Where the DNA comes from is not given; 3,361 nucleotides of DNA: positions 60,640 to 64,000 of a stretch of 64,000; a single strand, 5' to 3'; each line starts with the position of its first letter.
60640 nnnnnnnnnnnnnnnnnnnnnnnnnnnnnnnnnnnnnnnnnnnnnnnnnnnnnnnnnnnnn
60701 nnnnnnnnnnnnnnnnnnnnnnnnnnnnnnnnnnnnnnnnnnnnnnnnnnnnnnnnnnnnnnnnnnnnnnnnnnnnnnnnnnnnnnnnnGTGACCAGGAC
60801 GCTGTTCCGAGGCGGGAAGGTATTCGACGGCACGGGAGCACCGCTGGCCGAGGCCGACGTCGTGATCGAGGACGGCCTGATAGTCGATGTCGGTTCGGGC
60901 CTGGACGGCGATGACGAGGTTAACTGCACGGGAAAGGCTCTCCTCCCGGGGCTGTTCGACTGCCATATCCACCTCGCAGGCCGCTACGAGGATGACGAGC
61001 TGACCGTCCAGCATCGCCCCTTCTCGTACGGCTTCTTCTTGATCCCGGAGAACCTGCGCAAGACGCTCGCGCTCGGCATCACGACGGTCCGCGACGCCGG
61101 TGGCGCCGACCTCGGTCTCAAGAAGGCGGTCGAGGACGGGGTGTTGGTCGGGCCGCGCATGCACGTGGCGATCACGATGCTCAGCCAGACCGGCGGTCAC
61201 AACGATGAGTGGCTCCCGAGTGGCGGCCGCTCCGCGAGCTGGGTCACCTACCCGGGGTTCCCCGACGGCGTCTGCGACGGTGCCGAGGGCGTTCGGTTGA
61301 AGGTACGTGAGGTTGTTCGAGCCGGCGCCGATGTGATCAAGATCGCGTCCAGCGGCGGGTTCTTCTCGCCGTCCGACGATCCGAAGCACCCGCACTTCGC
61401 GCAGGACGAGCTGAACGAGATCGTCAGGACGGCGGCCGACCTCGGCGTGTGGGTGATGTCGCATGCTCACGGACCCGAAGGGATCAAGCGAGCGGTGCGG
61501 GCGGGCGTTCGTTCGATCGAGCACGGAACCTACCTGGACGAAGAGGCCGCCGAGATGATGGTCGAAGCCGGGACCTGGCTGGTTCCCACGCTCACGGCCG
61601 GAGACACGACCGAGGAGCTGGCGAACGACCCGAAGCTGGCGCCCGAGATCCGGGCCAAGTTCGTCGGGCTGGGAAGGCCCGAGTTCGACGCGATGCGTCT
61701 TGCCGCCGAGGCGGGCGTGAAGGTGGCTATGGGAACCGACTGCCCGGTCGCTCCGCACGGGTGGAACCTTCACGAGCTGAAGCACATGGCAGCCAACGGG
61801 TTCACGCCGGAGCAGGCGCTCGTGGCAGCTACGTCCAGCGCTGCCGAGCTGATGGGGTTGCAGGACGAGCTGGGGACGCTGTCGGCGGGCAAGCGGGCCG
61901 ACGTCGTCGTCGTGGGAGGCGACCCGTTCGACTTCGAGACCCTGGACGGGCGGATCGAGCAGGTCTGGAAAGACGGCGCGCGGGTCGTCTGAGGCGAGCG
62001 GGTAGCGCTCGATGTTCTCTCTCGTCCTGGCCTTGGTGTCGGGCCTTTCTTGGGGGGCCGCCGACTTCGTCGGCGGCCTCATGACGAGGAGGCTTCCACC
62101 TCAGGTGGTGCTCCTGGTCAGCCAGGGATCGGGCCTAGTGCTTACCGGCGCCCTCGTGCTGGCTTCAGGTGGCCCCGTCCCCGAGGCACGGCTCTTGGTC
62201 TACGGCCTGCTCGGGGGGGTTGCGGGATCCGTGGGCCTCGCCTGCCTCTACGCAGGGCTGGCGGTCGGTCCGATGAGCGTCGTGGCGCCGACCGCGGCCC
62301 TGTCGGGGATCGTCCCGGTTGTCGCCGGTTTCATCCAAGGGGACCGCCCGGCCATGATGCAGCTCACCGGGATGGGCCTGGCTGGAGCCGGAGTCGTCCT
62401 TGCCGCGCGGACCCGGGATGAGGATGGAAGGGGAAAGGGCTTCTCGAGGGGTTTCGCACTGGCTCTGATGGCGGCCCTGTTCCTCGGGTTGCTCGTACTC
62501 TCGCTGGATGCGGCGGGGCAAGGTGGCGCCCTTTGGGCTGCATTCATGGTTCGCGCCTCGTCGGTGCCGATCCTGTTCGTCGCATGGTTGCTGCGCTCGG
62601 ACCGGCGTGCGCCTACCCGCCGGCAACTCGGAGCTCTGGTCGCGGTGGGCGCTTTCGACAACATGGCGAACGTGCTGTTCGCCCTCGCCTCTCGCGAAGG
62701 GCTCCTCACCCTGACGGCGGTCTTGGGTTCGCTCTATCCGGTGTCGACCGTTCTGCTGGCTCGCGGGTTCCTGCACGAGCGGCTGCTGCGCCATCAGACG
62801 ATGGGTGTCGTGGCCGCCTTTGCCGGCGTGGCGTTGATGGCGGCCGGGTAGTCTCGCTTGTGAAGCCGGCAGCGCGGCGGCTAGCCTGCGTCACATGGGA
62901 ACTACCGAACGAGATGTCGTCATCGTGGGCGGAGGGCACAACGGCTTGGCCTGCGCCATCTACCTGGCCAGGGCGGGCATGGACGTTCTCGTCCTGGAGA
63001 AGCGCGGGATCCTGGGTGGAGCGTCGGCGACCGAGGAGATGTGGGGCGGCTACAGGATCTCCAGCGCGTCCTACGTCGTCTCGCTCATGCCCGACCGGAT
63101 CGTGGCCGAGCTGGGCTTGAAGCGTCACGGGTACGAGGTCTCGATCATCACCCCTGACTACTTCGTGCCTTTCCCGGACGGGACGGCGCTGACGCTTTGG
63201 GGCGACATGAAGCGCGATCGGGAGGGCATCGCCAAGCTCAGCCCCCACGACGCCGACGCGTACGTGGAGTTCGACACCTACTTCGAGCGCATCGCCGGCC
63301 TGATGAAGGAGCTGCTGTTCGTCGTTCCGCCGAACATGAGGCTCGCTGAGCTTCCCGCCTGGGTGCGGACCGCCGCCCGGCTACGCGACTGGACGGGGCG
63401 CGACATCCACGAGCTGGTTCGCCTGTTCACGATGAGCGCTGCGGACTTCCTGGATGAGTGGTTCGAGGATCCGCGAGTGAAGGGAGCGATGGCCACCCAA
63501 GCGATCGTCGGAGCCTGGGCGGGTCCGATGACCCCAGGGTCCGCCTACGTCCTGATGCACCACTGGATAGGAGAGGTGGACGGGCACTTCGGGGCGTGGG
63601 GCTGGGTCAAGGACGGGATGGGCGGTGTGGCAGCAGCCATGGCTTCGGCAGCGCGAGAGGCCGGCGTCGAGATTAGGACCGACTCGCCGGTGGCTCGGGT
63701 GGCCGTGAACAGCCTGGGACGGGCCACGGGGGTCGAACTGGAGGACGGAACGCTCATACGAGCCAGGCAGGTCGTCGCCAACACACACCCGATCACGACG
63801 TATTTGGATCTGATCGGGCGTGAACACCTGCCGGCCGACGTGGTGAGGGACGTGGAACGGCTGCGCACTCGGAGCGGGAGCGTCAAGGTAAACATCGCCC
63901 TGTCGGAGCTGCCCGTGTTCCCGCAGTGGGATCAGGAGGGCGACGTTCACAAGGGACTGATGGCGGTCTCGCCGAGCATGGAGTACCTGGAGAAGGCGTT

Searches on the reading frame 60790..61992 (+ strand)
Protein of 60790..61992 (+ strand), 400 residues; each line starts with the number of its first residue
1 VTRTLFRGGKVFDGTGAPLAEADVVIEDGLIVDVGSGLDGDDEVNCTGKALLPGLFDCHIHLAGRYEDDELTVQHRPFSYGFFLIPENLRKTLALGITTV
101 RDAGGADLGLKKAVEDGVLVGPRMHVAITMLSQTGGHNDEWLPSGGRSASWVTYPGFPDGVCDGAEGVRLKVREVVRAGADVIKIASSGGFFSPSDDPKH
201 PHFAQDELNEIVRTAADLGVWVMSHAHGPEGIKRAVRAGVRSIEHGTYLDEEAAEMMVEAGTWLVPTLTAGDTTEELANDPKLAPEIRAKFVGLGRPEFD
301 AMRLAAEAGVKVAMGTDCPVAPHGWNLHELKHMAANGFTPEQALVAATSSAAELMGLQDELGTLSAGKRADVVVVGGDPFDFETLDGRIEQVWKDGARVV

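Call 17: search_protein_families(library=pfam, proteins=[window:60790-61992:+])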
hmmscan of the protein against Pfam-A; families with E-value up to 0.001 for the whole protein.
window:60790-61992:+ (400 aa): 2 families
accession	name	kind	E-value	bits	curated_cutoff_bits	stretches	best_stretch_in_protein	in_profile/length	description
PF01979.26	Amidohydro_1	-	2.2e-49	169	25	1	51-398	2-344/345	Amidohydrolase family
PF07969.17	Amidohydro_3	-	2.1e-23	84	29.7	1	196-400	253-472/472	Amidohydrolase family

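Call 32: search_protein_families(library=ncbifam, proteins=[window:60790-61992:+], max_evalue=1e-20)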
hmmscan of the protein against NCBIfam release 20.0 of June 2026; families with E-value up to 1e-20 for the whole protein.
window:60790-61992:+ (400 aa): 1 family
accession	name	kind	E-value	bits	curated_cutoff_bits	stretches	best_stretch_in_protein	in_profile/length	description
NF051886.1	XaaProDiPepCaul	equivalog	2.7e-86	290.1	500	1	15-397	12-395/398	Xaa-Pro dipeptidase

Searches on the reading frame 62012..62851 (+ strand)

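Call 72: search_protein_families(library=pfam, proteins=[window:62012-62851:+], max_evalue=0.01)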
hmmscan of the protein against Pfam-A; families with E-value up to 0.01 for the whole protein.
window:62012-62851:+ (279 aa): 2 families
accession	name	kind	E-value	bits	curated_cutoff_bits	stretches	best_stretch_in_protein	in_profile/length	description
PF00892.27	EamA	-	7.8e-22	78.4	28.2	2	146-276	2-133/135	EamA-like transporter family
PF05653.20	Mg_trans_NIPA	-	0.0025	17.5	26.2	0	211-276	60-119/295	Magnesium transporter NIPA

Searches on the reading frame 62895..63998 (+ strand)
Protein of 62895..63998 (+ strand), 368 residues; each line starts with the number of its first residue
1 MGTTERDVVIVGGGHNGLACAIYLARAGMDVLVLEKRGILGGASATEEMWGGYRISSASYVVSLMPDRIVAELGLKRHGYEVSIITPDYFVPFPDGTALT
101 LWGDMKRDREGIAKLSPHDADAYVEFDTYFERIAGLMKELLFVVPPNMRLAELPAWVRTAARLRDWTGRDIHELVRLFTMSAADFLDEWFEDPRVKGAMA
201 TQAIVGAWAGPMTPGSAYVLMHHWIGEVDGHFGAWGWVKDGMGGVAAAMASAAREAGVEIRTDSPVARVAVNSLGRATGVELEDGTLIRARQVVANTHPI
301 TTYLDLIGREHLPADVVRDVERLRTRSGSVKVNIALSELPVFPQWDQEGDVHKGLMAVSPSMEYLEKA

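Call 72: search_protein_families(library=pfam, proteins=[window:62895-63998:+], max_evalue=0.01)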
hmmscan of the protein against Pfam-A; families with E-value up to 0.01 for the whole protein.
window:62895-63998:+ (368 aa): 13 families
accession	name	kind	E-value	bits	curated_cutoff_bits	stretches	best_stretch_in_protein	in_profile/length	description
PF01593.30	Amino_oxidase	-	3.7e-15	56.6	19.8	1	17-335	3-290/443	Flavin containing amine oxidoreductase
PF01266.30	DAO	-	3e-13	50.5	27.9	1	7-297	1-202/353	FAD dependent oxidoreductase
PF13450.12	NAD_binding_8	-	1.7e-11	44.7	21.9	1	10-57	1-47/68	NAD(P)-binding Rossmann-like domain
PF12831.13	FAD_oxidored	-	2.1e-10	40.9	27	1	7-75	1-70/416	FAD dependent oxidoreductase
PF07992.20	Pyr_redox_2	-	5.3e-10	39.6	26.1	1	7-43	2-39/291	Pyridine nucleotide-disulphide oxidoreductase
PF00890.30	FAD_binding_2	-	4.5e-09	36.4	20.4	1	7-45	1-39/414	FAD binding domain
PF01946.23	Thi4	-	2.9e-08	33.7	26.2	1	4-78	16-85/235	Thi4 family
PF00070.33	Pyr_redox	-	1.3e-07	32.5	22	1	8-40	2-34/82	Pyridine nucleotide-disulphide oxidoreductase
PF03486.20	HI0933_like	-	4.7e-06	26.7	50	1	7-40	2-35/244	HI0933-like protein Rossmann domain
PF01494.25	FAD_binding_3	-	2.5e-05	24.1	22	1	7-37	3-33/349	FAD binding domain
PF01134.28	GIDA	-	0.00068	19.2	22.1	1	7-34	1-28/391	Glucose inhibited division protein A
PF13738.12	Pyr_redox_3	-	0.00087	19.1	30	1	9-38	1-31/305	Pyridine nucleotide-disulphide oxidoreductase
PF21799.2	MurD-like_N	-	0.0042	17.8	27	1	7-38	2-33/88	Mur ligase MurD-like, N-terminal domain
